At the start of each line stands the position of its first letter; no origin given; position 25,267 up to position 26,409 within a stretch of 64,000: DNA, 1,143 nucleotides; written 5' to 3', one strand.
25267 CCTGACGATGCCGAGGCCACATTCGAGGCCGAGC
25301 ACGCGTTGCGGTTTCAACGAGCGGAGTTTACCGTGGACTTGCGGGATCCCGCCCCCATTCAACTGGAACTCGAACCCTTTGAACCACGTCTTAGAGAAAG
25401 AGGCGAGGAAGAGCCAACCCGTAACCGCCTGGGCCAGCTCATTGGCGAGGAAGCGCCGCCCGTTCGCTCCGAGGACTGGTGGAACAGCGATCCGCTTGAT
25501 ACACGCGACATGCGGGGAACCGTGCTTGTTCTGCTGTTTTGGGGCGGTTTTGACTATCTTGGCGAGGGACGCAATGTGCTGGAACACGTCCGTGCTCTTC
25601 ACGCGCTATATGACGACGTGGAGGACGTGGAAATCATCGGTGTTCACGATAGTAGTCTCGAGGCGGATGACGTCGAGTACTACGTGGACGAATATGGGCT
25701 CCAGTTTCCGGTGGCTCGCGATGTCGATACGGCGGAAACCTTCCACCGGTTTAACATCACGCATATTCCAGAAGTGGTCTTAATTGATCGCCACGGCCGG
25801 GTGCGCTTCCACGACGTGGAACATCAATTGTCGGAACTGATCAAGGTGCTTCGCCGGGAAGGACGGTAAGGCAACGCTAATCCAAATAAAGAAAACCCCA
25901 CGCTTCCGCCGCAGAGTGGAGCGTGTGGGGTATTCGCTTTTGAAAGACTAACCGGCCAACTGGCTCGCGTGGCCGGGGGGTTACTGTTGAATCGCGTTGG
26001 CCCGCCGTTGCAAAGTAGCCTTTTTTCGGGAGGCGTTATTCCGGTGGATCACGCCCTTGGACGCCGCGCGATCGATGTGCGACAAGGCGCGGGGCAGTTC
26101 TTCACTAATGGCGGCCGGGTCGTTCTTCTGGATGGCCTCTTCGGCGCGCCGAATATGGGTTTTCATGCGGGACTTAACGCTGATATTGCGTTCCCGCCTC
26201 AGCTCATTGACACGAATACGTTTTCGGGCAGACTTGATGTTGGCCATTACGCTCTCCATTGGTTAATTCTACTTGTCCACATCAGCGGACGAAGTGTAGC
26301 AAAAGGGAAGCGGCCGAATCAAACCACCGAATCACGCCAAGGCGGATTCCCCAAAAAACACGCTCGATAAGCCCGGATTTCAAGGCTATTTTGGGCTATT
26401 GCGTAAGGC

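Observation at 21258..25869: Tandem paralogous secreted proteins of CarbopepD_reg-like repeats ending in Cys-less thioredoxin-fold domains, preceded by a DUF1080-like protein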

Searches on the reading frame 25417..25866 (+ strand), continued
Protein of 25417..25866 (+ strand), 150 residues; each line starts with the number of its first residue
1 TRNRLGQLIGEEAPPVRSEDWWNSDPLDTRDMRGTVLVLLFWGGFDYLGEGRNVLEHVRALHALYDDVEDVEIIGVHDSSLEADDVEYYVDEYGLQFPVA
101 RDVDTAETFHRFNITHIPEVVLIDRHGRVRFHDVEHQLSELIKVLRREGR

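Call 57: find_encoding_contigs(protein=P0229, flank=6000, max_places=1)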
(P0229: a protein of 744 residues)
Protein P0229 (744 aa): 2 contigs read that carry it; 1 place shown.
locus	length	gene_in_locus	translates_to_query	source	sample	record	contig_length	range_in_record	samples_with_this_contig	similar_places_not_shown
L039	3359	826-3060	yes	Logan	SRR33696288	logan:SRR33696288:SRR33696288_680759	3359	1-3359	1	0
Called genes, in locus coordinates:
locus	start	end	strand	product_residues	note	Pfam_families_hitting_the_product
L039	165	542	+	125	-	-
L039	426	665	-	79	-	-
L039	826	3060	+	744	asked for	PF00775:Dioxygenase_C (faint), PF02369:Big_1 (faint), PF10670:DUF4198 (faint), PF24107:DUF7382 (faint), PF13620:CarboxypepD_reg, PF00578:AhpC-TSA, PF08534:Redoxin, PF13905:Thioredoxin_8, +5 more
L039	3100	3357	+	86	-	?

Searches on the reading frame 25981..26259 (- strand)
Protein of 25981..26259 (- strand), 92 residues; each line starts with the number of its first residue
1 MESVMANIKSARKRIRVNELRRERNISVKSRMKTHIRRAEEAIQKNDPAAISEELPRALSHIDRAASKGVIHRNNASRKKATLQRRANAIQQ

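Call 62: search_protein_families(library=pfam, proteins=[window:25981-26259:-], max_evalue=0.00001)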
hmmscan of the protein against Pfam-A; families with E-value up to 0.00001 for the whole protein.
window:25981-26259:- (92 aa): 1 family
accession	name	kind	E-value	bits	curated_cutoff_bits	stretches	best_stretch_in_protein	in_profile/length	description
PF01649.23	Ribosomal_S20p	-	2.4e-27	95.8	29.5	1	6-88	1-83/83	Ribosomal protein S20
